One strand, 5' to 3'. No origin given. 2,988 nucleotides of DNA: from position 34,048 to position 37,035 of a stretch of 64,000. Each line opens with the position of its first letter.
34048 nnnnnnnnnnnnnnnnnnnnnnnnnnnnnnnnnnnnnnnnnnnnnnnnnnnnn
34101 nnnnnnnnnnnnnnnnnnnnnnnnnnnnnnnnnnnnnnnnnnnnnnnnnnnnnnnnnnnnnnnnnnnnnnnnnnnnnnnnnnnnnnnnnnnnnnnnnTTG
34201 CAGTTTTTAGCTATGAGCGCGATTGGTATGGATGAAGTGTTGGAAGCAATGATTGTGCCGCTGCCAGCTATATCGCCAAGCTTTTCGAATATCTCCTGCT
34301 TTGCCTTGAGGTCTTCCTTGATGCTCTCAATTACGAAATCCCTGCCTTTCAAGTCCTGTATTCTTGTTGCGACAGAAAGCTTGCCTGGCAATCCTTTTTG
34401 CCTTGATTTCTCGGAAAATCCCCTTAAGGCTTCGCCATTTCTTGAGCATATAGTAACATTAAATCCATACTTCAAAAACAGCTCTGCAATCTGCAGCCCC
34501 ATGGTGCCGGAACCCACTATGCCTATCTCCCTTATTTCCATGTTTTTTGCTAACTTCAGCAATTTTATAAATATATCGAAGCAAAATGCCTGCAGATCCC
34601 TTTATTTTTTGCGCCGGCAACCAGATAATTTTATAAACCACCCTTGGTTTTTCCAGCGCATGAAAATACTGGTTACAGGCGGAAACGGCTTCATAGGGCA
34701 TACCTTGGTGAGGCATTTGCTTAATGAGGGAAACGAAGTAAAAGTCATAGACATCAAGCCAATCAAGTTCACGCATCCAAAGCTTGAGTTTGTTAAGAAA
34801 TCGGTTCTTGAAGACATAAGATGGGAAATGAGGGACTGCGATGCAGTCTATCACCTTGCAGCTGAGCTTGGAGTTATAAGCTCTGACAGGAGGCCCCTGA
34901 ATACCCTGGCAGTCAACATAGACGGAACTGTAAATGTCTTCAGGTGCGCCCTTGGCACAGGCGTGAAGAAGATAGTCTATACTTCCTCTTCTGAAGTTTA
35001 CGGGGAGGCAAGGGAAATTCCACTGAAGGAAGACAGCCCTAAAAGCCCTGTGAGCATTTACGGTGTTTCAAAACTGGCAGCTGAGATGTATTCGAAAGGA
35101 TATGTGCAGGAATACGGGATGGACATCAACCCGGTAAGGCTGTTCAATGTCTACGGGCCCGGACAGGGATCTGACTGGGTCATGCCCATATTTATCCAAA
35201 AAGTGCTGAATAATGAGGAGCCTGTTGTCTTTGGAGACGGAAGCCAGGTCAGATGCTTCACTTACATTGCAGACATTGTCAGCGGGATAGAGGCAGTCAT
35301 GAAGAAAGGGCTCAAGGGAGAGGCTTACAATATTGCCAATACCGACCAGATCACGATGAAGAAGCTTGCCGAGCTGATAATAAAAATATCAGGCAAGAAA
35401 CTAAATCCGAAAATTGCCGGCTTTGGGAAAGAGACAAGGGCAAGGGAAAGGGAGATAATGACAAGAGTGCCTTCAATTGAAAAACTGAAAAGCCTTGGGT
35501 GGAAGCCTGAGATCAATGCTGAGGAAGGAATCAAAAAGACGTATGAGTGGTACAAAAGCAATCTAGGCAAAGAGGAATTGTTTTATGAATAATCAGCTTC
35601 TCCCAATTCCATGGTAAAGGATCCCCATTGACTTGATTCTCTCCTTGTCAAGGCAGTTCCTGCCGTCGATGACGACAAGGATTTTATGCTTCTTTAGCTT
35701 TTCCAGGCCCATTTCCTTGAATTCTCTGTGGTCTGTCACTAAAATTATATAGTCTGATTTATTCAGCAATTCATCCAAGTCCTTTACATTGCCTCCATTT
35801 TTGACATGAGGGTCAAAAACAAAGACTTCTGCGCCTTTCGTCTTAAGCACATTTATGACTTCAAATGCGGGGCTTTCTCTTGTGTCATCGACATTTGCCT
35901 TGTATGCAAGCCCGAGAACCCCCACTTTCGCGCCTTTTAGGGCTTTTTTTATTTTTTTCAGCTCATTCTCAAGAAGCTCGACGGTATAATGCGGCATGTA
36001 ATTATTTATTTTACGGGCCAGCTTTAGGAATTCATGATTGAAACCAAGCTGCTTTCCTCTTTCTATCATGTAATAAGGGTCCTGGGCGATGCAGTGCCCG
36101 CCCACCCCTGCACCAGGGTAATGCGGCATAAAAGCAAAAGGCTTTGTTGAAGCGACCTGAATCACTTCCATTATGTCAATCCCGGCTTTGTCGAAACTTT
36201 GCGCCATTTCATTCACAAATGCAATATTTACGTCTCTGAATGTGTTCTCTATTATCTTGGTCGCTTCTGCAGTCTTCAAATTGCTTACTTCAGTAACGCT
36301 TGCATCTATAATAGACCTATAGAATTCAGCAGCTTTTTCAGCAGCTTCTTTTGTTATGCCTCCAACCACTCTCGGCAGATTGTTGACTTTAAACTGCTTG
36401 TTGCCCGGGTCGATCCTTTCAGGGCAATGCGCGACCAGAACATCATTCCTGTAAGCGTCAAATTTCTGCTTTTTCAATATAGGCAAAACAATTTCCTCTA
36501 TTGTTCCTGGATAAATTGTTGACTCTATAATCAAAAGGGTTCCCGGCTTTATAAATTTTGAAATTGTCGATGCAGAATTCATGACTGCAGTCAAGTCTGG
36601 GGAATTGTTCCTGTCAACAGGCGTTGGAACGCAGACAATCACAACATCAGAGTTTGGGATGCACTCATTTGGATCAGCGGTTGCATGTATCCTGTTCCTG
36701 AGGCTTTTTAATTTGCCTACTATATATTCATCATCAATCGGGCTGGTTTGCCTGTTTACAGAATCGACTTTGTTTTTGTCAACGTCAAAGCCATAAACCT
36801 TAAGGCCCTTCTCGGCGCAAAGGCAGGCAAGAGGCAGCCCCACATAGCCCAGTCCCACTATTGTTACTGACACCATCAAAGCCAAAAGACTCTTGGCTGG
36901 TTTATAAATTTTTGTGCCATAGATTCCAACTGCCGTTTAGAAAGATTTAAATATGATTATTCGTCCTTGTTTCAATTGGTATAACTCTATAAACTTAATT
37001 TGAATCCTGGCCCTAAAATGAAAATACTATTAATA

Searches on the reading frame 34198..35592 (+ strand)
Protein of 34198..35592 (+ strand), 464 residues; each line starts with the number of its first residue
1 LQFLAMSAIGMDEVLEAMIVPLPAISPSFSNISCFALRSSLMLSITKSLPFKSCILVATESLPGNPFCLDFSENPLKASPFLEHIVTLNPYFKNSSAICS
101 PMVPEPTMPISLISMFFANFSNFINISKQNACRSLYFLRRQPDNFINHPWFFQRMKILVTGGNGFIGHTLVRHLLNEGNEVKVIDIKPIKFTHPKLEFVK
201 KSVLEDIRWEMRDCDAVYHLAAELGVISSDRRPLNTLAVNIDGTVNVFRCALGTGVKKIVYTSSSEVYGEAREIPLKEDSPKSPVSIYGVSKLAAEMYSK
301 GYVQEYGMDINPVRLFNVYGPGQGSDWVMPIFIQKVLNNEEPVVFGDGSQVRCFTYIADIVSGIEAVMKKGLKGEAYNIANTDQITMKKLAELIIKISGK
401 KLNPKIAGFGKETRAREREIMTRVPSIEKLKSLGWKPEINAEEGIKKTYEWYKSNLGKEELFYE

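Call 77: search_protein_families(library=pfam, proteins=[window:34198-35592:+], max_evalue=0.001)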
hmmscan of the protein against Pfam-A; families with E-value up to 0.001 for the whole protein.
window:34198-35592:+ (464 aa): 7 families
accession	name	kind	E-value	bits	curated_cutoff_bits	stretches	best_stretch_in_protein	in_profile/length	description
PF01370.27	Epimerase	-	1.3e-53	182.3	20.9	1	157-380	1-240/240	NAD dependent epimerase/dehydratase family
PF16363.11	GDP_Man_Dehyd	-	1.8e-50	172.7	27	1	158-448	1-332/332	GDP-mannose 4,6 dehydratase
PF04321.23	RmlD_sub_bind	-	1.8e-23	83.5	27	1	155-401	1-234/287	RmlD substrate binding domain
PF02719.21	Polysacc_synt_2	-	1.7e-19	70.6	20.2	1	157-403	1-252/293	Polysaccharide biosynthesis protein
PF01073.25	3Beta_HSD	-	4.5e-19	69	22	1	158-395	1-265/280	3-beta hydroxysteroid dehydrogenase/isomerase family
PF07993.18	NAD_binding_4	-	5.9e-11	42.4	20.1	1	205-320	80-209/258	Male sterility protein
PF13460.12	NAD_binding_10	-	2.1e-08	34.7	27.2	1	161-273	1-107/184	NAD(P)H-binding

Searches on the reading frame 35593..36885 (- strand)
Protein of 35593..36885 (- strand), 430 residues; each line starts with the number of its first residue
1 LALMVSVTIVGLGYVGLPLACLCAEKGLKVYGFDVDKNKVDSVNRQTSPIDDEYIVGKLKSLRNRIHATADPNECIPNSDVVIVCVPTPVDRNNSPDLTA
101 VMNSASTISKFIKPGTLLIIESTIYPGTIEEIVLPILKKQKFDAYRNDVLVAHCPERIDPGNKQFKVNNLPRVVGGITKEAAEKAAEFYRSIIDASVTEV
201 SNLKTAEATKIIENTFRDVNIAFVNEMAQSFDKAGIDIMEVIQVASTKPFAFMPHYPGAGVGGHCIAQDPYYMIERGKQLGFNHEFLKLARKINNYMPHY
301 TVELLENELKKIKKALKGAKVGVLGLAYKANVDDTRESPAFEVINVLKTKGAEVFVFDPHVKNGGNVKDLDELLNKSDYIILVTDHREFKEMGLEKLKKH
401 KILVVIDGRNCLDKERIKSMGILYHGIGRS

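Call 77: search_protein_families(library=pfam, proteins=[window:35593-36885:-], max_evalue=0.001)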
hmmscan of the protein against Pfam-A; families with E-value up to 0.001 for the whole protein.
window:35593-36885:- (430 aa): 9 families
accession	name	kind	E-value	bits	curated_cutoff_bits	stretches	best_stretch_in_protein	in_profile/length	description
PF03721.20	UDPG_MGDP_dh_N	-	1.7e-44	152.1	27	1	6-185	2-183/187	UDP-glucose/GDP-mannose dehydrogenase family, NAD binding domain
PF00984.24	UDPG_MGDP_dh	-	1.8e-29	102.1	25.4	1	204-295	1-93/94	UDP-glucose/GDP-mannose dehydrogenase family, central domain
PF03720.21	UDPG_MGDP_dh_C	-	2.6e-27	95.7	30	1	322-414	1-103/103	UDP-glucose/GDP-mannose dehydrogenase family, UDP binding domain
PF03446.21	NAD_binding_2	-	2.4e-11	44.3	21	1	7-132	2-103/161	NAD binding domain of 6-phosphogluconate dehydrogenase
PF01210.29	NAD_Gly3P_dh_N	-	8.1e-11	42.6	23.1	1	7-111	2-102/158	NAD-dependent glycerol-3-phosphate dehydrogenase N-terminus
PF02826.25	2-Hacid_dh_C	-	5.1e-08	32.9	25.1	0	287-404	5-124/178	D-isomer specific 2-hydroxyacid dehydrogenase, NAD binding domain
PF02737.24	3HCDH_N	-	1.5e-05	25.5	22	1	7-87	2-87/180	3-hydroxyacyl-CoA dehydrogenase, NAD binding domain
PF03807.23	F420_oxidored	-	0.00073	20.5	21.6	0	7-88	2-69/94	NADP oxidoreductase coenzyme F420-dependent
PF02558.23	ApbA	-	0.00091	19.3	22.2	0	7-105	1-93/150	Ketopantoate reductase PanE/ApbA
